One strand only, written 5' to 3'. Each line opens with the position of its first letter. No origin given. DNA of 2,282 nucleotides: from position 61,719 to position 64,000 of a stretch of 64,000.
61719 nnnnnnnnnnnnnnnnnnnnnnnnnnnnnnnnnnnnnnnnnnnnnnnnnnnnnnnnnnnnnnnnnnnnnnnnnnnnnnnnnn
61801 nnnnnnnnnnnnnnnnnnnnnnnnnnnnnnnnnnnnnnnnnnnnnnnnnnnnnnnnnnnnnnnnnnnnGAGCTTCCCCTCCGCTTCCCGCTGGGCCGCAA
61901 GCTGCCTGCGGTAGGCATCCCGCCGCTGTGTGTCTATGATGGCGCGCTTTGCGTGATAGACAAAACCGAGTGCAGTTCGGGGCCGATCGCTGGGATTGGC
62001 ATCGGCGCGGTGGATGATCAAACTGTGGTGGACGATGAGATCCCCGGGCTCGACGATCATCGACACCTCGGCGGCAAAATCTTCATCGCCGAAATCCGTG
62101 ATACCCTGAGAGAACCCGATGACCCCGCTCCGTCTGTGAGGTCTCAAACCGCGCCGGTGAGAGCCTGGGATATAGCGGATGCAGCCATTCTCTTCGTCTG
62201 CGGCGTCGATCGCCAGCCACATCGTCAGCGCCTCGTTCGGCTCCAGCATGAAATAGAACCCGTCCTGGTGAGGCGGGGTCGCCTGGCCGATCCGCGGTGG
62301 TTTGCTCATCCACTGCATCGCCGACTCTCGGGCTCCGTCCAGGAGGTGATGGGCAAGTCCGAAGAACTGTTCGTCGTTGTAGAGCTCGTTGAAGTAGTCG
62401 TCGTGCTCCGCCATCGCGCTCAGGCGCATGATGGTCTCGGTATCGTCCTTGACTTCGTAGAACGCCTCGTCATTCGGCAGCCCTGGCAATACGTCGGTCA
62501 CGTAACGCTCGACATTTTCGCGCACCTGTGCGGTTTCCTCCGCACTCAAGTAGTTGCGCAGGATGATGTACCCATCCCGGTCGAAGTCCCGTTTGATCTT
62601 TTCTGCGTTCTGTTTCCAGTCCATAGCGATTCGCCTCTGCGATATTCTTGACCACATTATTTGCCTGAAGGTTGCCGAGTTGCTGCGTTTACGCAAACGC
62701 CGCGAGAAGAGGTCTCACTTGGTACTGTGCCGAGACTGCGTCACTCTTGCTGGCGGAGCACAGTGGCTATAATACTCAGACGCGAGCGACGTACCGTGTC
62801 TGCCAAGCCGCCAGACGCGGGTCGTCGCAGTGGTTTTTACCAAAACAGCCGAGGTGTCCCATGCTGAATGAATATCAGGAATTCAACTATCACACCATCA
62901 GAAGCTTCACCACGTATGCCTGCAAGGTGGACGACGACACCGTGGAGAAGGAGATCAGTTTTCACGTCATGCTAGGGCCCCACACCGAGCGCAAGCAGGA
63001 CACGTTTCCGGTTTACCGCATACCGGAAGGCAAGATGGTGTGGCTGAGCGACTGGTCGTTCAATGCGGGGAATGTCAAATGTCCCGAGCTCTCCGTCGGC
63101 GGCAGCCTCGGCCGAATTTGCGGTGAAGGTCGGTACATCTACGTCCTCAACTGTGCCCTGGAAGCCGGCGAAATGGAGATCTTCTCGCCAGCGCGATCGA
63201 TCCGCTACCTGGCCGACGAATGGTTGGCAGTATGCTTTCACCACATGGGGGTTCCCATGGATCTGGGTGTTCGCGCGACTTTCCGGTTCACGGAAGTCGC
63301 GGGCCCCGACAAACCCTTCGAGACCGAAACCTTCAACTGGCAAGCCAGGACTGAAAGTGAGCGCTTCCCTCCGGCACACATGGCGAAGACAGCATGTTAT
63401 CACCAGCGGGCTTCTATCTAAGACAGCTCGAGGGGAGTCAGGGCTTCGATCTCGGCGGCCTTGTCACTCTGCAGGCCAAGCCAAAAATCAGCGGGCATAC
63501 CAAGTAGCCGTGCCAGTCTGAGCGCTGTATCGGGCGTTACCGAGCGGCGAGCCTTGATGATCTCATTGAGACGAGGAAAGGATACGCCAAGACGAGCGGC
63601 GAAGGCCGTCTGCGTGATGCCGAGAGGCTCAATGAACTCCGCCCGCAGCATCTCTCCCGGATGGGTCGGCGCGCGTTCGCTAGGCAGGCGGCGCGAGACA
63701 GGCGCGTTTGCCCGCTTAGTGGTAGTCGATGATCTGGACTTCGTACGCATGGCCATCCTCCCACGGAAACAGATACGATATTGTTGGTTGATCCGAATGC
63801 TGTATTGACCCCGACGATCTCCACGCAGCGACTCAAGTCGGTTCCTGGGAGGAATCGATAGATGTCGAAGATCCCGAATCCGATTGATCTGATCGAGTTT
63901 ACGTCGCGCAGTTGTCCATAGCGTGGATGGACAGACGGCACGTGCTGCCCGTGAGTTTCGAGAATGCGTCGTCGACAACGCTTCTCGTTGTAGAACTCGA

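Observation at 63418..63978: higB-higA addiction module with higB inactivated by a single-base deletion, producing a HigB'-HigA fusion reading frame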

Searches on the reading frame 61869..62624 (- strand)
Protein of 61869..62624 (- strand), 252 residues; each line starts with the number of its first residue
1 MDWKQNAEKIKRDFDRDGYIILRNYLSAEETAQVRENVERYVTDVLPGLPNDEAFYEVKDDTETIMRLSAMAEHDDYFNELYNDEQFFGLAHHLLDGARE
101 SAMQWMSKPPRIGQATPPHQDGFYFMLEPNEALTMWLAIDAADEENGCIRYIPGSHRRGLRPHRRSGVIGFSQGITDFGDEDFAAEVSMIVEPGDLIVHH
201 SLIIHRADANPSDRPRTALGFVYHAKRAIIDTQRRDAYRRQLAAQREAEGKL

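Call 5: search_protein_families(library=pfam, proteins=[window:61869-62624:-], max_evalue=0.01)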
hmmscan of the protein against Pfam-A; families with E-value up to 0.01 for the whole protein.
seq(252 aa): 2 families
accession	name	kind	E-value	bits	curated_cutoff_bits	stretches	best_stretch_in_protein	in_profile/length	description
PF05721.19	PhyH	-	5e-35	122.2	22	1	14-218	1-213/213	Phytanoyl-CoA dioxygenase (PhyH)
PF07350.19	Gig2-like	-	0.0062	15.8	27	0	5-45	62-102/408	Gig2-like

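Call 15: find_encoding_contigs(protein=window:61869-62624:-, flank=10000, max_places=6)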
Protein window:61869-62624:- (252 aa): no gene with exactly this product is on record in the collection.

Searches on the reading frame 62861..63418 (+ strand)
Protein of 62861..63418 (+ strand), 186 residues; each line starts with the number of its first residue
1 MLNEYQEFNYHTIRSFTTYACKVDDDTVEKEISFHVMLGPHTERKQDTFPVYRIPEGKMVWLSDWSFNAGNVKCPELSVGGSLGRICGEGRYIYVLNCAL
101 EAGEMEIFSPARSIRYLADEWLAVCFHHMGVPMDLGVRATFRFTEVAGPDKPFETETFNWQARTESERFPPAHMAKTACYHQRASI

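Call 5: search_protein_families(library=pfam, proteins=[window:62861-63418:+], max_evalue=0.01)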
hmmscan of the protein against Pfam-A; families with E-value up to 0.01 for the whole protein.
seq(186 aa): 0 families

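Call 11: find_encoding_contigs(protein=window:62861-63418:+, flank=10000, max_places=10)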
Protein window:62861-63418:+ (186 aa): no gene with exactly this product is on record in the collection.

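Call 33: search_protein_families(library=padloc, proteins=[window:62861-63418:+], max_evalue=0.01)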
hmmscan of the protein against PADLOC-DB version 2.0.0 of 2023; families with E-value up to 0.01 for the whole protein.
window:62861-63418:+ (186 aa): 0 families

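Call 34: find_homologous_proteins(query=window:62861-63418:+, max_evalue=0.001)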
Query window:62861-63418:+ (186 aa): 58 proteins with E <= 0.001 among 66 candidates.
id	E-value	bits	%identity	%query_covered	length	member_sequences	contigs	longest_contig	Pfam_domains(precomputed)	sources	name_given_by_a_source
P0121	1.5e-114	398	95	94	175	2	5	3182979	-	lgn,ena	-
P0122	5.9e-98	344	84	92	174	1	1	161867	-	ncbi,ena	-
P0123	4.6e-85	302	75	92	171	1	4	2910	-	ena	-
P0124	1.2e-74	268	68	91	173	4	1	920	-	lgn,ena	-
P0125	8.3e-74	265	63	94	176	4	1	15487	-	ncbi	-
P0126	6.3e-73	263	67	91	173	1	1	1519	-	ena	-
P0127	4.7e-72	260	66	91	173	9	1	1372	-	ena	-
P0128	4.9e-72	260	66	91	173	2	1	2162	-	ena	-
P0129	1.0e-71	259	67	91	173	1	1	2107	-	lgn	-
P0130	1.2e-71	258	65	91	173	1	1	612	-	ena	-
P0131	2.3e-71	257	64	91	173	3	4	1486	-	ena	-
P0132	2.9e-71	257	65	91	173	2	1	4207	-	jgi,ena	-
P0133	9.5e-71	255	65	91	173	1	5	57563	-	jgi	-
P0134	1.2e-70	255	66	88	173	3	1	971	-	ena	-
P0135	2.0e-70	254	64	91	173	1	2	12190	-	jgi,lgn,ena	-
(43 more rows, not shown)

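Call 35: find_encoding_contigs(protein=P0121, flank=10000, max_places=6)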
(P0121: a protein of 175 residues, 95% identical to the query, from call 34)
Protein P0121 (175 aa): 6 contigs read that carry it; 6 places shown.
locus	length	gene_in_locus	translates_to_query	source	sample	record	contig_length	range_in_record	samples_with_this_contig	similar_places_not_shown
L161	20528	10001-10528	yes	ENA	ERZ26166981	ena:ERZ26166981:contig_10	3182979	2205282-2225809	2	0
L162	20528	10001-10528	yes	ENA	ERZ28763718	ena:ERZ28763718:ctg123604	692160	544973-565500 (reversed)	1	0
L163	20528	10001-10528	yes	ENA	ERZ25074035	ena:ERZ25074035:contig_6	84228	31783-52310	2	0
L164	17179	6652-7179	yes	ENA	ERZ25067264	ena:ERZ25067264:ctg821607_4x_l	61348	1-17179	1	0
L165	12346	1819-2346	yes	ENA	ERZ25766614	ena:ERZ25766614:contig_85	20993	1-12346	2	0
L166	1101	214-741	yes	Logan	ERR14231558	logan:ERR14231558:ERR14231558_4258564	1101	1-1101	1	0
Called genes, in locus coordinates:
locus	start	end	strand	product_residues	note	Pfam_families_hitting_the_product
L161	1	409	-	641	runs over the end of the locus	PF20581:DUF6785, PF20580:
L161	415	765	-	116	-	PF02633:Creatininase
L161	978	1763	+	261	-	PF23023:Anti-Pycsar_Apyc1, PF00753:Lactamase_B, PF12706:Lactamase_B_2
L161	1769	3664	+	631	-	PF26099:DUF8034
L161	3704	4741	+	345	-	PF01546:Peptidase_M20, PF07687:M20_dimer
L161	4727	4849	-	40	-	-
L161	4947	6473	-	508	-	PF13701:DDE_Tnp_1_4, PF01609:DDE_Tnp_1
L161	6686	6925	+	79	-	PF01546:Peptidase_M20 (weak)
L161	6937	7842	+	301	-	PF13354:Beta-lactamase2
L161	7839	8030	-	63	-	PF05721:PhyH (weak)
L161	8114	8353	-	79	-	-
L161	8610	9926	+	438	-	PF02012:BNR (faint), PF13088:BNR_2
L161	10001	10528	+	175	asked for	-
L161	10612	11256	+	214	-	PF07690:MFS_1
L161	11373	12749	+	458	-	PF13701:DDE_Tnp_1_4, PF01609:DDE_Tnp_1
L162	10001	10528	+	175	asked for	-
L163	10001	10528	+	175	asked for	-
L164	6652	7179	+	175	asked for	-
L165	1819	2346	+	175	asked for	-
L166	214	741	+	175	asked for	-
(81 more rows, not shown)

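Call 36: find_encoding_contigs(protein=P0122, flank=10000, max_places=4)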
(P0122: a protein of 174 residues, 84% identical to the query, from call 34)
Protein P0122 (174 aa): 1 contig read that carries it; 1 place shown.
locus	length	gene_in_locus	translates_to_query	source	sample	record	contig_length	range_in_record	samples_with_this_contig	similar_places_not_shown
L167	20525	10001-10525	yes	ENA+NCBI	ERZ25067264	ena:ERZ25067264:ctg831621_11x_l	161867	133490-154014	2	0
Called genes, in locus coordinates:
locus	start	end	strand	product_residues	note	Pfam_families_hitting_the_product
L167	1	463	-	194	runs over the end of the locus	PF00248:Aldo_ket_red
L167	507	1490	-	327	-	PF01261:AP_endonuc_2, PF03786:UxuA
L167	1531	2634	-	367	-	PF01408:GFO_IDH_MocA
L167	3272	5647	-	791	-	PF00239:Resolvase, PF07508:Recombinase, PF13408:Zn_ribbon_recom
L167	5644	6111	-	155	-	PF13384:HTH_23 (weak), PF13518:HTH_28, PF13551:HTH_29, PF13565:HTH_32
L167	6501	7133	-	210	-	PF04986:Y2_Tnp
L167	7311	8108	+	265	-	PF00248:Aldo_ket_red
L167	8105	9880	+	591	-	-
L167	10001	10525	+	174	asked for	-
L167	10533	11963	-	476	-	-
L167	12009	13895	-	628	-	PF26099:DUF8034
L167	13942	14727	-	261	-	PF23023:Anti-Pycsar_Apyc1, PF00753:Lactamase_B, PF12706:Lactamase_B_2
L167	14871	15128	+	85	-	PF20581:DUF6785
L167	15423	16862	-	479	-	PF13005:zf-IS66, PF03050:DDE_Tnp_IS66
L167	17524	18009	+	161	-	-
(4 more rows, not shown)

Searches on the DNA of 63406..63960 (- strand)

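Call 70: search_dna_similar(query=window:63406-63960:-, collection=plasmids, mode=distant, max_rows=8)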
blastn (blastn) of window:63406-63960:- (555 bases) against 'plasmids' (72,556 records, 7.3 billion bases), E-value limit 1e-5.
Records with a match: 3; places in all: 3; records where one place covers at least 80% of the query: 0.
Best place of each record, by identity: 60-80% 3.
By first word of the organism name: Shinella 1; Rhodococcus 1; Rubrobacter 1.
By predicted mobility (MOB-suite, as given by PLSDB): non-mobilizable 2; mobilizable 1.
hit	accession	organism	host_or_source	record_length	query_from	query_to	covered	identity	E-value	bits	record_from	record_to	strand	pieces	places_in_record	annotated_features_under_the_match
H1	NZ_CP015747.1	Shinella sp. HZN7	-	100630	109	243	24%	70.6%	5e-7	63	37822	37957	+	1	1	type II toxin-antitoxin system RelE/ParE family toxin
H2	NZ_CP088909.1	Rhodococcus qingshengii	cell culture,forest soil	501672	112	243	24%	70.8%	2e-6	62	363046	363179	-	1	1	type II toxin-antitoxin system RelE/ParE family toxin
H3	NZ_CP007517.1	Rubrobacter radiotolerans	-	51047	283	364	15%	78.0%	1e-8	68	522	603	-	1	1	HigA family addiction module antitoxin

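Call 71: search_dna_similar(query=window:63406-63960:-, collection=phages, mode=distant, max_rows=8)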
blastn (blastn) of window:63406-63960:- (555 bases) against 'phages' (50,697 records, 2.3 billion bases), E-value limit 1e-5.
No match.
